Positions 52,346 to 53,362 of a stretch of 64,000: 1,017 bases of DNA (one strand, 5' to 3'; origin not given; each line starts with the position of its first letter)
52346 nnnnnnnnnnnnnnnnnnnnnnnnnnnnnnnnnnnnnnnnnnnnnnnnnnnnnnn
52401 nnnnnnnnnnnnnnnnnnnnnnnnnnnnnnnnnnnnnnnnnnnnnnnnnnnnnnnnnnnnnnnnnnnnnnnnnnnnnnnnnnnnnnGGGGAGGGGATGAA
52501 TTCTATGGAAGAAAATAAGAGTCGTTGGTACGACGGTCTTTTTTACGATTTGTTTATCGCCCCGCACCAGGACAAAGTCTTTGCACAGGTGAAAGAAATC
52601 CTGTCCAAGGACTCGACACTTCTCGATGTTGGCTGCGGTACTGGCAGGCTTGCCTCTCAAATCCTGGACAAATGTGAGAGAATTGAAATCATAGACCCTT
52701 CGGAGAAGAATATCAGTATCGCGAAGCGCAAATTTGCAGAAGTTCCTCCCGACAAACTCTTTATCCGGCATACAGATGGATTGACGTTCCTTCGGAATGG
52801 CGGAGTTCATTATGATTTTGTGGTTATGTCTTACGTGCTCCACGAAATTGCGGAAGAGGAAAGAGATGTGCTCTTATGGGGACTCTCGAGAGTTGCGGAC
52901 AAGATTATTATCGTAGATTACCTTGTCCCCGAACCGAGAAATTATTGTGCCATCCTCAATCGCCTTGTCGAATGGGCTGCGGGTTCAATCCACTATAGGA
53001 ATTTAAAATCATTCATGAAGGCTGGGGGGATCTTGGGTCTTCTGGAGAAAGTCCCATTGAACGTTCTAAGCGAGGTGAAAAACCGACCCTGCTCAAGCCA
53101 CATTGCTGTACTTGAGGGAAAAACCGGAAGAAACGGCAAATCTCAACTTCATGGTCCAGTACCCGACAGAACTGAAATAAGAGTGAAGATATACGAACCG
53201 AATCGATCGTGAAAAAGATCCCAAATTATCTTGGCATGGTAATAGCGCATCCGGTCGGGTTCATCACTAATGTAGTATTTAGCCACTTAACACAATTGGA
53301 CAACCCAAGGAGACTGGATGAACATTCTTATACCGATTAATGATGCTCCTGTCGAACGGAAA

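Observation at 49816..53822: Shared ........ palindromes plus correctly spaced -24/-12 elements suggest a small sigma-54 regulon for the adjacent PAS-bEBP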

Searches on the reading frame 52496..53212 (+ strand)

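Call 8: search_protein_families(library=pfam, proteins=[window:52496-53212:+])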
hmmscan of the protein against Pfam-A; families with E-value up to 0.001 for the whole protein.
window:52496-53212:+ (238 aa): 9 families
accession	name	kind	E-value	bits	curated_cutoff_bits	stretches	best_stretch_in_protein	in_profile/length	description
PF08242.18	Methyltransf_12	-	1e-11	45.8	30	1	43-124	1-82/98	Methyltransferase domain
PF13649.12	Methyltransf_25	-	1.5e-11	45.3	27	1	43-133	2-92/97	Methyltransferase domain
PF13489.12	Methyltransf_23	-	5.8e-09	36.3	27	1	35-119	19-95/164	Methyltransferase domain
PF08241.18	Methyltransf_11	-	6.6e-09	36.7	21.2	1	43-132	1-85/95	Methyltransferase domain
PF09243.16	Rsm22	-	2e-06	27.9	23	1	42-140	38-139/275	Mitochondrial small ribosomal subunit Rsm22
PF05175.20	MTS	-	7.9e-06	26.1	23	1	38-119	31-112/170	Methyltransferase small domain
PF13847.12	Methyltransf_31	-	4.5e-05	23.6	27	1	37-119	2-88/145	Methyltransferase domain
PF07021.18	MetW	-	0.0002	21.5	21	1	29-139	4-107/193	Methionine biosynthesis protein MetW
PF00891.24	Methyltransf_2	-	0.00041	20.2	22.3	1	26-147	52-172/210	O-methyltransferase domain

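Call 47: search_protein_families(library=ncbifam, proteins=[window:52496-53212:+], max_evalue=0.001)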
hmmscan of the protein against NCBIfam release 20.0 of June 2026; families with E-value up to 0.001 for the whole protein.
window:52496-53212:+ (238 aa): 15 families
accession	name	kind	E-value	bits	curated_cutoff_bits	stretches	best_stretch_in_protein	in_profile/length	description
NF043040.1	corrin_prot_MT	hypoth_equivalog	6.6e-15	55.1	180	1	24-166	26-173/216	corrinoid protein-associated methyltransferase CpaM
NF004851.0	PRK06202.1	equivalog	1.6e-08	34.2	243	1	37-150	59-174/237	hypothetical protein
TIGR01983.1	UbiG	equivalog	1e-07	31.5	102.95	1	37-122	48-133/228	bifunctional 2-polyprenyl-6-hydroxyphenol methylase/3-demethylubiquinol 3-O-methyltransferase UbiG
NF001244.0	PRK00216.1-5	equivalog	3.8e-07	29.7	216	1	33-122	45-135/236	bifunctional demethylmenaquinone methyltransferase/2-methoxy-6-polyprenyl-1,4-benzoquinol methylase UbiE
NF038261.1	rhodoquin_RquA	equivalog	5.2e-07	29.6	175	1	26-158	37-176/218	rhodoquinone biosynthesis methyltransferase RquA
TIGR04543.1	ketoArg_3Met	equivalog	9.3e-07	28.2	425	1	34-123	145-238/336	2-ketoarginine methyltransferase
TIGR02021.1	BchM-ChlM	equivalog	1.1e-06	28.3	158.9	1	26-142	42-155/218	magnesium protoporphyrin IX methyltransferase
TIGR01934.1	MenG_MenH_UbiE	subfamily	2e-06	27.3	158.35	1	34-122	34-123/223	ubiquinone/menaquinone biosynthesis methyltransferase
TIGR02081.1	metW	equivalog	1.4e-05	24.7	189.5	1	29-139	4-107/194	methionine biosynthesis protein MetW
NF001453.0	PRK00312.1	equivalog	0.00053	19.6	188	1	36-120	78-161/217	protein-L-isoaspartate(D-aspartate) O-methyltransferase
TIGR03534.1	RF_mod_PrmC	equivalog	0.00053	19.5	199.1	1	31-110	79-161/253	peptide chain release factor N(5)-glutamine methyltransferase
TIGR00755.1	ksgA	equivalog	0.00068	19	171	1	37-99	28-88/256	16S rRNA (adenine(1518)-N(6)/adenine(1519)-N(6))-dimethyltransferase RsmA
NF041650.1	nod_mtase_NodS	equivalog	0.00082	19.1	300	0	41-117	41-113/190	nodulation methyltransferase NodS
TIGR04074.1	bacter_Hen1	equivalog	0.00083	18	340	1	26-81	272-327/462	3' terminal RNA ribose 2'-O-methyltransferase Hen1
NF011529.0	PRK14968.1-3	equivalog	0.00084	18.8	162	0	34-83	30-79/198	putative methyltransferase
